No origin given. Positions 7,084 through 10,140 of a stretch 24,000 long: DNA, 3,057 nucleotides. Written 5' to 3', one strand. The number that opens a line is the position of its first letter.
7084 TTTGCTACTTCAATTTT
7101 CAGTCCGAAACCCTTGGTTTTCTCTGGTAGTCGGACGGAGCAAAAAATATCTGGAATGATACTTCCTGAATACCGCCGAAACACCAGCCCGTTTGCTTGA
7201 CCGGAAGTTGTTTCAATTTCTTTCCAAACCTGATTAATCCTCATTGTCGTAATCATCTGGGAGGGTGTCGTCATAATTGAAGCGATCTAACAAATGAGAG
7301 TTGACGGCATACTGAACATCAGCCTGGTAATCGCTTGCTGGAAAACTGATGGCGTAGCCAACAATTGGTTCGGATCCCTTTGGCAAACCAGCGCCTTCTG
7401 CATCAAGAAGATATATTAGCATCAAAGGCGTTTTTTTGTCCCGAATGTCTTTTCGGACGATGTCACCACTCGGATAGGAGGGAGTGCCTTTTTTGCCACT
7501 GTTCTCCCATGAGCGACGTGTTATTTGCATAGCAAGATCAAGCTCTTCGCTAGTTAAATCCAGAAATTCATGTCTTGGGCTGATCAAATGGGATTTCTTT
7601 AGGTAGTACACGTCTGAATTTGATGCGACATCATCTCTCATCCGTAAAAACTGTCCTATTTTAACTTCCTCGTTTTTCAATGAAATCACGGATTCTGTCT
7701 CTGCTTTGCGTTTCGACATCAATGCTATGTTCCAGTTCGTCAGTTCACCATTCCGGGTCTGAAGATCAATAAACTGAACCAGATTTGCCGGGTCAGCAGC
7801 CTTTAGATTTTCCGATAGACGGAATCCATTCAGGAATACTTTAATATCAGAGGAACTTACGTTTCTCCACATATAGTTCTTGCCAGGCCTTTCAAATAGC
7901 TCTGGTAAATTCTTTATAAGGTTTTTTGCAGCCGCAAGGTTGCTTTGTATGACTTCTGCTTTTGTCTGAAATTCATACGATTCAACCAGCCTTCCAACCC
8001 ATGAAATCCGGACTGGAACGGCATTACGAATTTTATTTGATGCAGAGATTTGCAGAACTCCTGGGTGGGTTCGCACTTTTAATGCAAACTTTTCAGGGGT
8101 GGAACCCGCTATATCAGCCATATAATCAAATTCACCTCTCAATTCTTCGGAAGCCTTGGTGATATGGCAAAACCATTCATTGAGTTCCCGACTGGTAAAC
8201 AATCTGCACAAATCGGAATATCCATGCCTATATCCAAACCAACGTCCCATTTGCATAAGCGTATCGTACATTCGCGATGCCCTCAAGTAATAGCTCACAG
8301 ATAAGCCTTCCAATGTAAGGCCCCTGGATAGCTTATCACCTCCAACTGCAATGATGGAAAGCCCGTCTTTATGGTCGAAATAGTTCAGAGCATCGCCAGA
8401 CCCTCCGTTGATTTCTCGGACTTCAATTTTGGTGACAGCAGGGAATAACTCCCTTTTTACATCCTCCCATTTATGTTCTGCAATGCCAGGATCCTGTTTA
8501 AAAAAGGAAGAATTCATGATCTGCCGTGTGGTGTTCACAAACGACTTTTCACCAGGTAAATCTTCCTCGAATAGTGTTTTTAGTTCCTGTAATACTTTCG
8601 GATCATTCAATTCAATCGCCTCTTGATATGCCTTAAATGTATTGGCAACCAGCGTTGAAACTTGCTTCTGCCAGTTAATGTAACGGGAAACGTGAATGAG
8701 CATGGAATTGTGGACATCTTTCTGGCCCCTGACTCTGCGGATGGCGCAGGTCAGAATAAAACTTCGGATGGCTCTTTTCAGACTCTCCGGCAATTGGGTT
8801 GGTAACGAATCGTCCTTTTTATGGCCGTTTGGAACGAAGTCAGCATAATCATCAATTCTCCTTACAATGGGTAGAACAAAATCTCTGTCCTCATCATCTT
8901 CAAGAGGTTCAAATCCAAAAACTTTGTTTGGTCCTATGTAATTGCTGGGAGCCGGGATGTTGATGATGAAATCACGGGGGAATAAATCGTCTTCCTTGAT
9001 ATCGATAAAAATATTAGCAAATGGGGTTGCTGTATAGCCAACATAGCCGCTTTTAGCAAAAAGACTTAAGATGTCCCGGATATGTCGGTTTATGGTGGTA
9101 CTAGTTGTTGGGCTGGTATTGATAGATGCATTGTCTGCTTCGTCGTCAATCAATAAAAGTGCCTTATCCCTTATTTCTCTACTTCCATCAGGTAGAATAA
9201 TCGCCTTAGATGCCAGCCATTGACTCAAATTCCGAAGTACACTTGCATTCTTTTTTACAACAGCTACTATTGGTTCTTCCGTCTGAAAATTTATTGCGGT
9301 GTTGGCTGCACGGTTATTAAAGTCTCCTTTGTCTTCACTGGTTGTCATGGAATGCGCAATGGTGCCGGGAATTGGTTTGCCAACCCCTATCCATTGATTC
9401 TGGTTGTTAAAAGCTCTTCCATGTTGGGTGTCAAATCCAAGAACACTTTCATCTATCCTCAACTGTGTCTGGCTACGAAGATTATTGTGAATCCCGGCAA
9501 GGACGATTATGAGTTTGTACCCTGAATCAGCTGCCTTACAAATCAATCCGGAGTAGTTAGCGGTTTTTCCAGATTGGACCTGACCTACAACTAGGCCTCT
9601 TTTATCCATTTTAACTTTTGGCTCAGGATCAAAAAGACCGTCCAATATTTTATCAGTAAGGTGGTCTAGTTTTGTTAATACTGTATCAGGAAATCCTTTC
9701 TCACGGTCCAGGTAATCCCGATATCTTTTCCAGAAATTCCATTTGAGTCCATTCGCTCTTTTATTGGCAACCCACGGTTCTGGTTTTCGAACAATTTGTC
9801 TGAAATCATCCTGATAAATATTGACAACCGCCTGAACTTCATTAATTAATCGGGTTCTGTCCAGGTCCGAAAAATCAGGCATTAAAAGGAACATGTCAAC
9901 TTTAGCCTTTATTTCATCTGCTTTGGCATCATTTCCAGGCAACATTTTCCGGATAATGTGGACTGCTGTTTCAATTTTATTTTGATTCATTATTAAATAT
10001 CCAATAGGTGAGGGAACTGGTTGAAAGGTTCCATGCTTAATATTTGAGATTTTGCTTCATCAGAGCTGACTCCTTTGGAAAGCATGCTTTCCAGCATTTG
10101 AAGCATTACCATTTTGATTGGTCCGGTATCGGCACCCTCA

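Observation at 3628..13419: Methylation-linked multi-gene defence operon: vsr, C-protein, dcm, GHKL ATPase, SF2-Z1, PD-(D/E)XK, AIPR and a small unknown gene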

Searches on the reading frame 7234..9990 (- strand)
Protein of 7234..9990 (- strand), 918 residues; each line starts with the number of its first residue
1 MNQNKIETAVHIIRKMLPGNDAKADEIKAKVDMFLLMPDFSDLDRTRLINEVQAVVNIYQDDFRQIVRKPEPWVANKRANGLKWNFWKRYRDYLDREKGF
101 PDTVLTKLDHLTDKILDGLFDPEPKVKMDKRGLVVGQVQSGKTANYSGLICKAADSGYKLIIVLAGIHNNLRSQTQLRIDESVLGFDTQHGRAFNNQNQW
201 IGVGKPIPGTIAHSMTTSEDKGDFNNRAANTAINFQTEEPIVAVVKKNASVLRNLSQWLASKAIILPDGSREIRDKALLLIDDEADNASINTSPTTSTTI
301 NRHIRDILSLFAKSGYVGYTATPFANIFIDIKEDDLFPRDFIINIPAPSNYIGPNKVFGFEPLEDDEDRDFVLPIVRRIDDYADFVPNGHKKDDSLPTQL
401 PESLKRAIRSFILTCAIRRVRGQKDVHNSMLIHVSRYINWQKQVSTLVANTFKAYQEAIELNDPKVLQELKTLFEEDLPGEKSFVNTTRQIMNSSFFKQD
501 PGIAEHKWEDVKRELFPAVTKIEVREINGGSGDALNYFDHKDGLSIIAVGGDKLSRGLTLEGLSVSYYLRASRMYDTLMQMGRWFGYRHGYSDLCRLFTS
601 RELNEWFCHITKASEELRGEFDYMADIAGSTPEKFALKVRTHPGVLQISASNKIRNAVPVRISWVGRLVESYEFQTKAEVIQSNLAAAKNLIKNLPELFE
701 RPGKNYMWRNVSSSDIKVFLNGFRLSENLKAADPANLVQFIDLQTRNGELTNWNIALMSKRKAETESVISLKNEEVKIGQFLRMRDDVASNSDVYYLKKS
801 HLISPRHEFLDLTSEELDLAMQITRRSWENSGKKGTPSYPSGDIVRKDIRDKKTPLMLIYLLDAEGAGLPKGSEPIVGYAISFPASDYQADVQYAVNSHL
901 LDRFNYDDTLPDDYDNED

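Call 3: search_protein_families(library=pfam, proteins=[window:7234-9990:-], max_evalue=0.01)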
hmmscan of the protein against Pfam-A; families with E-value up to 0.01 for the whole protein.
window:7234-9990:- (918 aa): 1 family
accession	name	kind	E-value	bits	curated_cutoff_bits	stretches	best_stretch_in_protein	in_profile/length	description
PF10593.14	Z1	-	7.2e-82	274.8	25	1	403-645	1-227/228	Z1 domain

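Call 4: search_protein_families(library=padloc, proteins=[window:7234-9990:-], max_evalue=0.01)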
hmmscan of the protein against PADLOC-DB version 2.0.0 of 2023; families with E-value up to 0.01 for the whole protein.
window:7234-9990:- (918 aa): 2 families
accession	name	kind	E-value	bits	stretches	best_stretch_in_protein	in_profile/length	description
PDLC02205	MzaC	-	1.8e-168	560.3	1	12-902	16-945/952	-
PDLC03202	Helicase_II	-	1.5e-44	150.4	2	234-621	112-443/621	Type II helicase domain protein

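Call 17: search_solved_structures(query=window:7234-9990:-, max_evalue=0.01, show_alignments=1)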
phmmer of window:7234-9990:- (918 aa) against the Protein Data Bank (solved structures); distinct sequences matched with E-value up to 0.01: 0.

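Call 30: find_related_loci(query=window:7234-9990:-, collection=genome_contigs, flank=10000)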
Query window:7234-9990:- (918 aa) in genome_contigs; peptide patterns used: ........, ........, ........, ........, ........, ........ (x = any residue, [..] = any of these).
599 stretches matched a pattern (row limit reached: there are more); 584 encode a relative of the query (tblastn E <= 1e-3); the best 80 are kept; 80 distinct loci.
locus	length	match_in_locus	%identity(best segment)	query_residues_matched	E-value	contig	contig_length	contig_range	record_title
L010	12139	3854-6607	84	3-918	0e+0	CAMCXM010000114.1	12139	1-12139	MAG: Spirosoma fluviale isolate MiE-14oct19-187 genome assembly, contig: MiE-14oct19-C8148, whole genome shotgun sequenc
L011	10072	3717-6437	61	6-905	0e+0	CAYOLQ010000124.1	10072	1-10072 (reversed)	MAG TPA_asm: uncultured Chitinophaga sp. isolate SRP272421_co2_74 genome assembly, contig: NODE_24595_length_10072_cov_6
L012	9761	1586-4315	59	6-910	0e+0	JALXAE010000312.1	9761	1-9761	MAG: Syntrophobacterales bacterium isolate T2_metabat1_scaf2bin.240 T2_NODE_9525_length_9761_cov_2.520760, whole genome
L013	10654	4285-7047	59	6-905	0e+0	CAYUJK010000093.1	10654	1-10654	MAG TPA_asm: uncultured Roseivirgaceae bacterium isolate SRP268622_co1_13 genome assembly, contig: NODE_14818_length_106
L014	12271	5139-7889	58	1-905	0e+0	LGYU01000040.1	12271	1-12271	Chitinophagaceae bacterium PMP191F 191F_contig_40, whole genome shotgun sequence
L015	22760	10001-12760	58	10-918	0e+0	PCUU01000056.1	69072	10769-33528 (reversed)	MAG: Cytophagales bacterium CG12_big_fil_rev_8_21_14_0_65_40_12 CG12_8_21_14_0.65_scaffold_146_c, whole genome shotgun s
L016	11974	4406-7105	58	6-908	0e+0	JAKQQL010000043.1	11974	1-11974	MAG: Candidatus Cloacimonadota bacterium isolate USMO_maxbin.155 k141_459254, whole genome shotgun sequence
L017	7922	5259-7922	59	7-886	0e+0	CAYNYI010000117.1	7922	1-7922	MAG TPA_asm: uncultured Fibrobacterota bacterium isolate SRP252850_co1_86 genome assembly, contig: NODE_17367_length_792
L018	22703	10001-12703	58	6-905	0e+0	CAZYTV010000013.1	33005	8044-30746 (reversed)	MAG TPA_asm: uncultured Chitinophaga sp. isolate SRP302447_co4_790 genome assembly, contig: NODE_3585_length_33005_cov_6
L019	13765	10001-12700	58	6-904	0e+0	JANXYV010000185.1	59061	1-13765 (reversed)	MAG: Prolixibacteraceae bacterium isolate GL140_4_metabat_115 GL140_4_k141_2263491, whole genome shotgun sequence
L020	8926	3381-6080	58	6-908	0e+0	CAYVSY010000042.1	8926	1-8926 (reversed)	MAG TPA_asm: uncultured Muribaculaceae bacterium isolate SRP192927_co2_526 genome assembly, contig: NODE_15930_length_89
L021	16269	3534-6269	57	13-916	0e+0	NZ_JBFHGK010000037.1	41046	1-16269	MAG: Mariniflexile sp. isolate Mix_sand07.2021.05.G.151 k141_2477456_length_41046_cov_21.9949, whole genome shotgun sequ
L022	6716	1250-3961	59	6-904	0e+0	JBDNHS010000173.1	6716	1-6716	MAG: Candidatus Kapaibacterium sp. isolate concoct.33.ELB k141_385719, whole genome shotgun sequence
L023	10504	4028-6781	58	6-918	0e+0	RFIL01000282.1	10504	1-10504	MAG: Calditrichaeota bacterium isolate J075 k99_335960, whole genome shotgun sequence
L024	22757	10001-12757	57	10-918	0e+0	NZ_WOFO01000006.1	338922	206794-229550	Cyclobacterium sp. SYSU L10401 NODE_6_length_338922_cov_163.069290, whole genome shotgun sequence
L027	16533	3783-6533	58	13-918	0e+0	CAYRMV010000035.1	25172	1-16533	MAG TPA_asm: uncultured Flavobacteriales bacterium isolate SRP220891_co4_450 genome assembly, contig: NODE_3272_length_2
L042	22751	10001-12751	55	9-918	0e+0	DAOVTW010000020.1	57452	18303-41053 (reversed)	MAG TPA_asm: Desulfobacteraceae bacterium isolate CSMAG_1663 CSMAG_1663_k141_759923_length_57452_cov_19.9919, whole geno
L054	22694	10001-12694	50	10-918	0e+0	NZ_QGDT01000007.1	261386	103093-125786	Dyadobacter jejuensis strain DSM 100346 Ga0180998_107, whole genome shotgun sequence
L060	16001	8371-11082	50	3-897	0e+0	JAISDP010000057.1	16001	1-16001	MAG: Bacteroidales bacterium isolate Gx485_bin136 k119_5901295, whole genome shotgun sequence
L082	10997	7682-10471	45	7-906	0e+0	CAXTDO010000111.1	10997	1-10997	MAG TPA_asm: uncultured Flavihumibacter sp. isolate private_GTX0163_metawrap_bin.7 genome assembly, contig: private_GTX0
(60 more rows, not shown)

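Call 34: search_protein_families(library=ncbifam, proteins=[window:7234-9990:-], max_evalue=0.01)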
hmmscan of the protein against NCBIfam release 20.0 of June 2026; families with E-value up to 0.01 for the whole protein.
window:7234-9990:- (918 aa): 1 family
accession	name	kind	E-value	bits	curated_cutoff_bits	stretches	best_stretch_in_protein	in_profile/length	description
NF041933.1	MzaC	equivalog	7.9e-199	662.5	1500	1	9-768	7-799/806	MZA anti-phage system associated Z1 domain-containing protein MzaC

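Call 35: search_dna_similar(query=window:7234-9990:-, collection=plasmids, mode=protein, max_rows=40, rows=spread)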
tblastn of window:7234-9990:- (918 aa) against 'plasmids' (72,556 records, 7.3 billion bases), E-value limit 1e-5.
Records with a match: 39; places in all: 39; records where one place covers at least 80% of the query: 24.
Best place of each record, by identity: <60% 39.
By first word of the organism name: Rhizobium 6; Agrobacterium 3; Streptomyces 3; Azospirillum 2; Hymenobacter 2; Neorhizobium 2; Ensifer 2; Priestia 2; Thalassospira 1; Sinorhizobium 1; and 15 more.
By predicted mobility (MOB-suite, as given by PLSDB): non-mobilizable 26; mobilizable 7; conjugative 6.
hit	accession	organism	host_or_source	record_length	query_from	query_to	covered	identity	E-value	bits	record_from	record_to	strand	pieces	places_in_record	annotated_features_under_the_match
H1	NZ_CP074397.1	Agrobacterium salinitolerans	Cotton,tiaaue sample,root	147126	25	898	95%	41.9%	0e+0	605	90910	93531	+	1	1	Z1 domain-containing protein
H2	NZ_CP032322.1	Azospirillum argentinense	soil sample,Agricultural field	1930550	25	898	95%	39.5%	7e-177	576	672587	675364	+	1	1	record has no annotation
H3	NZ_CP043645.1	Hymenobacter sp. NBH84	pure culture,soil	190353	22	904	96%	39.0%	0e+0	647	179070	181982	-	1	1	Z1 domain-containing protein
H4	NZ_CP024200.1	Thalassospira marina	-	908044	27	903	96%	38.7%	6e-171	559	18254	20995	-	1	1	Z1 domain-containing protein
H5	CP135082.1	Agrobacterium pusense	Single cell,Heavy rainforest soil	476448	27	898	95%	38.7%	8e-166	544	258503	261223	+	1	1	record has no annotation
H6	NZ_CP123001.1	Neorhizobium petrolearium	single cell,petroleum contaminated soil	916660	27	898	95%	38.5%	2e-164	540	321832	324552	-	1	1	Z1 domain-containing protein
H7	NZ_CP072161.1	Rhizobium sp. B230/85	Himalayan blackberry,cell culture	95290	1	900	98%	34.0%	2e-129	438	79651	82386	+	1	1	Z1 domain-containing protein | hypothetical protein | ATP-binding protein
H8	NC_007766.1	Rhizobium etli CFN 42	-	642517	69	886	89%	37.4%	1e-139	468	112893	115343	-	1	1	Z1 domain-containing protein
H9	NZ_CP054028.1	Rhizobium hidalgonense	Pisum sativum l. (pea),Pure culture,Pea ...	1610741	69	886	89%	37.3%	4e-140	469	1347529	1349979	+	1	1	record has no annotation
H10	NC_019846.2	Sinorhizobium meliloti GR4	-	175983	69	886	89%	37.1%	4e-140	469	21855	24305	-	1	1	Z1 domain-containing protein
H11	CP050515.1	Rhizobium leguminosarum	Trifolium repens,cell culture,root ...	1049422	69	898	90%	35.5%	5e-130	439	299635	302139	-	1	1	Z1 domain-containing protein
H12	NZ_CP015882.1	Ensifer adhaerens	silty clay loam soil (pH 6.1)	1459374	69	900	91%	35.1%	1e-127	432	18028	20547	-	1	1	none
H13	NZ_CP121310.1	Ensifer adhaerens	bacterial colony,soil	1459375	69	900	91%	35.1%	1e-127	432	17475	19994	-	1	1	none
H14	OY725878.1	Subdoligranulum variabile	-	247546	1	778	85%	37.1%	3e-117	402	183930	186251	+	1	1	record has no annotation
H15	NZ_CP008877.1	Terribacillus goriensis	Cryptomeria japonica var. sinensis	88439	84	898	89%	33.9%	1e-118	406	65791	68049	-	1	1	Z1 domain-containing protein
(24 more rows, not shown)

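Call 54: search_protein_families(library=pfam, proteins=[L090:2373-4436:+, L090:7281-10139:+, L090:10123-11151:+, L090:11138-12934:+], max_evalue=0.01)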
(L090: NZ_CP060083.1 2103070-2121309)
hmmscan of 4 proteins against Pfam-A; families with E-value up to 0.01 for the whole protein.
L090:2373-4436:+ (687 aa): 8 families
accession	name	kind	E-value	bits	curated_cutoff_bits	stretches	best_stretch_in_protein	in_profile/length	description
PF04542.20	Sigma70_r2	-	3.4e-24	84.8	24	1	442-510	1-69/71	Sigma-70 region 2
PF04545.22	Sigma70_r4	-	1.2e-18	66.8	24.1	1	608-661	1-50/50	Sigma-70, region 4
PF12796.13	Ank_2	-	3.6e-07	31.1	27.3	1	15-73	33-89/90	Ankyrin repeats (3 copies)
PF00023.36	Ank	-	4.9e-07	30.1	21.1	1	44-75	2-33/33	Ankyrin repeat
PF13606.12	Ank_3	-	0.00015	22.3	22.3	1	44-71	2-29/30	Ankyrin repeat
PF13637.12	Ank_4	-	0.0013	19.4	22.7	1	24-64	10-50/50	Ankyrin repeats (many copies)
PF20377.3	DUF6672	-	0.0021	18.3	24.3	1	307-362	96-150/152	Family of unknown function (DUF6672)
PF13857.12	Ank_5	-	0.0088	16.9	27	0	39-78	11-50/56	Ankyrin repeats (many copies)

L090:7281-10139:+ (952 aa): 1 family
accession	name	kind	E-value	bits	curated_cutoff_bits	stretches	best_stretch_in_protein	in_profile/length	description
PF10593.14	Z1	-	1e-85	287.4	25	1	437-670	1-225/228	Z1 domain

L090:10123-11151:+ (342 aa): 1 family
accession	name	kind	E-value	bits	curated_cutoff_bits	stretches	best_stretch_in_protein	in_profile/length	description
PF14390.12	DUF4420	-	7.5e-69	232.7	27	1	12-317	4-305/306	Putative PD-(D/E)XK family member, (DUF4420)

L090:11138-12934:+ (598 aa): 2 families
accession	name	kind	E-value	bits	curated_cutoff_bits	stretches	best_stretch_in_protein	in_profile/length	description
PF10592.14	AIPR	-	4.8e-90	302.8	25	1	245-560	1-306/308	AIPR protein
PF22879.1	AIPR_N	-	2e-49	167.9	28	1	36-186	1-151/151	Abortive infection phage resistance protein N-terminal domain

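Call 86: search_protein_families(library=pfam, proteins=[L027:1534-2289:+, L042:7700-8515:+, L060:6083-6874:+, L019:4745-6946:+, L019:6904-7563:+, L019:7608-8375:+, L054:7404-8516:+, L082:1879-3372:+, L082:3369-4481:+, L082:4486-5346:+], max_evalue=0.001)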
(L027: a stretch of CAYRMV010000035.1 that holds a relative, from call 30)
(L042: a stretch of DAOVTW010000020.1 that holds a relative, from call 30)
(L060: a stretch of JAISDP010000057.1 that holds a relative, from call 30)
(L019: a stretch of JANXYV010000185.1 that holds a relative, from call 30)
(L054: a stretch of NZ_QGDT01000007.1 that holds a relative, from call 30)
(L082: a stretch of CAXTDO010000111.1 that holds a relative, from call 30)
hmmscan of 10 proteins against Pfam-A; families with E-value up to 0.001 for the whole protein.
L027:1534-2289:+ (251 aa): 1 family
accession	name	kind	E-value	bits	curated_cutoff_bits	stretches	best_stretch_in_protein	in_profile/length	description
PF13020.12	NOV_C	-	9.8e-15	54.8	22.1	1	131-217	2-90/91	Protein NO VEIN, C-terminal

L042:7700-8515:+ (271 aa): 1 family
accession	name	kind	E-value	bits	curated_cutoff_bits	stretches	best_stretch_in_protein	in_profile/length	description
PF00145.23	DNA_methylase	-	7e-18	65.6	22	1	2-261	159-320/324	C-5 cytosine-specific DNA methylase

L060:6083-6874:+ (263 aa): 1 family
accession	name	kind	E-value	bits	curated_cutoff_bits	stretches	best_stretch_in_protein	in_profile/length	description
PF13020.12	NOV_C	-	7.5e-15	55.2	22.1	1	140-227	2-90/91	Protein NO VEIN, C-terminal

L019:4745-6946:+ (733 aa): 2 families
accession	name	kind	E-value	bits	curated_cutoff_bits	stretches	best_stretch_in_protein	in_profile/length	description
PF13589.12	HATPase_c_3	-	8.5e-15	55.4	25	1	38-157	4-114/137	Histidine kinase-, DNA gyrase B-, and HSP90-like ATPase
PF02518.31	HATPase_c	-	3.3e-12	47.3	26.4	2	613-708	6-93/111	Histidine kinase-, DNA gyrase B-, and HSP90-like ATPase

L019:6904-7563:+ (219 aa): 0 families

L019:7608-8375:+ (255 aa): 0 families

L054:7404-8516:+ (370 aa): 0 families

L082:1879-3372:+ (497 aa): 2 families
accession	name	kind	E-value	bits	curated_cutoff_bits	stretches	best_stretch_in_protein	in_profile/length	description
PF14338.12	Mrr_N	-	7.2e-19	68.2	29.5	1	6-89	1-84/87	Mrr N-terminal domain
PF03235.19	GmrSD_N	-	8.1e-18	65.7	33.2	1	168-311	3-196/199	GmrSD restriction endonuclease, N-terminal domain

L082:3369-4481:+ (370 aa): 6 families
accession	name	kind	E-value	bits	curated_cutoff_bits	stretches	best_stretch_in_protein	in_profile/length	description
PF13175.12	AAA_15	-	3.6e-19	70.1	32.1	2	1-71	1-55/374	AAA ATPase domain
PF13304.12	AAA_21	-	2.4e-17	64.4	27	1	23-305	1-304/304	AAA domain, putative AbiEii toxin, Type IV TA system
PF12476.13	DUF3696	-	1.4e-09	38.5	22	1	317-369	2-52/52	Protein of unknown function (DUF3696)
PF02463.25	SMC_N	-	1.8e-07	31.2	40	1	1-41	1-44/220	RecF/RecN/SMC N terminal domain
PF13476.12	AAA_23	-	7.1e-05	24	27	1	5-77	2-69/201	AAA domain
PF11398.14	DUF2813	-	0.00045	20.1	21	0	3-45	4-46/372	Protein of unknown function (DUF2813)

L082:4486-5346:+ (286 aa): 1 family
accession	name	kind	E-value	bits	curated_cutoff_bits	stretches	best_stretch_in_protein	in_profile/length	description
PF06769.20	YoeB_toxin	-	1.6e-11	44.5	27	1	203-282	1-80/80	YoeB-like toxin of bacterial type II toxin-antitoxin system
